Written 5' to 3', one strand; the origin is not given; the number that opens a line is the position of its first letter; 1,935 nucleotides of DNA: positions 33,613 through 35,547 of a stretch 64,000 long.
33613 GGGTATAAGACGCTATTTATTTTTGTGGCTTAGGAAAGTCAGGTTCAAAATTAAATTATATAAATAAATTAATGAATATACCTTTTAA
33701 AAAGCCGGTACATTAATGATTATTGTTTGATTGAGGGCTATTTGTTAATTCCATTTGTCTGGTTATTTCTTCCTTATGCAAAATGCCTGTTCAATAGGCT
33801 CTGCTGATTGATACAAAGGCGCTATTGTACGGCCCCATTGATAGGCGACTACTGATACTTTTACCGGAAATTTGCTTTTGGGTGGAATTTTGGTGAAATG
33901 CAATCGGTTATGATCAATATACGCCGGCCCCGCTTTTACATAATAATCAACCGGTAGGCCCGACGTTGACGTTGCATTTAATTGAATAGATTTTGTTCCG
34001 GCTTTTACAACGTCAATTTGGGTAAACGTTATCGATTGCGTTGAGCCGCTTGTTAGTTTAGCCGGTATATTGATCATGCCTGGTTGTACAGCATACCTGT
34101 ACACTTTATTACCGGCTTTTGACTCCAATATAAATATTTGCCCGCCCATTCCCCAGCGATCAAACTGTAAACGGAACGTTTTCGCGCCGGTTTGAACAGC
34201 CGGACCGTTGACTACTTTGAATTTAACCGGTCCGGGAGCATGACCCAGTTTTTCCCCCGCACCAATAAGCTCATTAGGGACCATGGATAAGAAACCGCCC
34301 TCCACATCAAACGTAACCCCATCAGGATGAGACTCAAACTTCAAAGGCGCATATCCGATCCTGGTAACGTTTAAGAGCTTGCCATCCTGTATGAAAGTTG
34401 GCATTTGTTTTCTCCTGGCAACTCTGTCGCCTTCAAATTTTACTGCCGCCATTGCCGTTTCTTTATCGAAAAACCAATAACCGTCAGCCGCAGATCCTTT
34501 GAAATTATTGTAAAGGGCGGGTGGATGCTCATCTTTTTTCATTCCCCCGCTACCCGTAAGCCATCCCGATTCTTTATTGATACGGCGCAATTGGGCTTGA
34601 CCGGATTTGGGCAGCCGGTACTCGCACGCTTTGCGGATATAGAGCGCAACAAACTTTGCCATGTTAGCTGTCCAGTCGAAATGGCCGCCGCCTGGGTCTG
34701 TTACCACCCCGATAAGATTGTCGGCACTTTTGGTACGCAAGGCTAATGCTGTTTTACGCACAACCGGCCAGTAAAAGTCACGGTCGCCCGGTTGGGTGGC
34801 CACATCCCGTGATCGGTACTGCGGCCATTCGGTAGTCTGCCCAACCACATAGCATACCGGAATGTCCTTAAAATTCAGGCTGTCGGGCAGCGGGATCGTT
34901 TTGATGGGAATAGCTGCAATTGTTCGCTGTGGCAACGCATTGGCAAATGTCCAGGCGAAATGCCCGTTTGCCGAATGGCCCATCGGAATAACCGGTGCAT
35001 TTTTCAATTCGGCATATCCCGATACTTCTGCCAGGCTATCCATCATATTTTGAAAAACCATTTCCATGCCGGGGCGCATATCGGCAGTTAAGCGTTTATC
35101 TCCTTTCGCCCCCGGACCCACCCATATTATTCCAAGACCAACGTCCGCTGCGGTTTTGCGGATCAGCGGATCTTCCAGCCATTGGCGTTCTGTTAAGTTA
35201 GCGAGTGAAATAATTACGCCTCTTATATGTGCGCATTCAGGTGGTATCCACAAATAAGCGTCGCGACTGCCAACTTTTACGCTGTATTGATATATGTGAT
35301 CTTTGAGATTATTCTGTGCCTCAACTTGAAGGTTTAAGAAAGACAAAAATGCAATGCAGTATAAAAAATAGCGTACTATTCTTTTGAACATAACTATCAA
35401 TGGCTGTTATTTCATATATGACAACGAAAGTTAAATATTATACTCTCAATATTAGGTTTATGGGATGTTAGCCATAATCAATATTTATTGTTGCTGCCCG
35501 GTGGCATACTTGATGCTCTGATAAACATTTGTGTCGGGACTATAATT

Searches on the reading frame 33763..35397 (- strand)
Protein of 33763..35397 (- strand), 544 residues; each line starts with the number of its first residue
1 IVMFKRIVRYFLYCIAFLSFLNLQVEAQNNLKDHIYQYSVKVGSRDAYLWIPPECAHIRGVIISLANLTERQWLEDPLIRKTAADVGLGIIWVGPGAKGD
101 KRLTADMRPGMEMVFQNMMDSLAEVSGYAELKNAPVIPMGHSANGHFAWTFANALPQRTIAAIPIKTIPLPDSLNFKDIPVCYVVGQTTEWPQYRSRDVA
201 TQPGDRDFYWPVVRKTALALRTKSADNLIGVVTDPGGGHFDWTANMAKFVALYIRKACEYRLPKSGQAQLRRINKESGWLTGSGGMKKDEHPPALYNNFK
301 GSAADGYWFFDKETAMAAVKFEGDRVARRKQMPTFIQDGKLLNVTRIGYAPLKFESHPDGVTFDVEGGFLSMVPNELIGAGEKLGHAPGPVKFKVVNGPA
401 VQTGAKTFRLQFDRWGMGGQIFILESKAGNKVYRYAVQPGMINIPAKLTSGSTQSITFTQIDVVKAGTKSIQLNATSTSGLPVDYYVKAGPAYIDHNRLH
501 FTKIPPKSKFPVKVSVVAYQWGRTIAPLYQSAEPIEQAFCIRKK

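Call 8: search_protein_families(library=pfam, proteins=[window:33763-35397:-], max_evalue=0.001)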
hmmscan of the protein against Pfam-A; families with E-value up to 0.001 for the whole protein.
window:33763-35397:- (544 aa): 0 families

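Call 57: search_solved_structures(query=window:33763-35397:-, max_evalue=0.1)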
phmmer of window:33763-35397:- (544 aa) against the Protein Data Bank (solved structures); distinct sequences matched with E-value up to 0.1: 0.
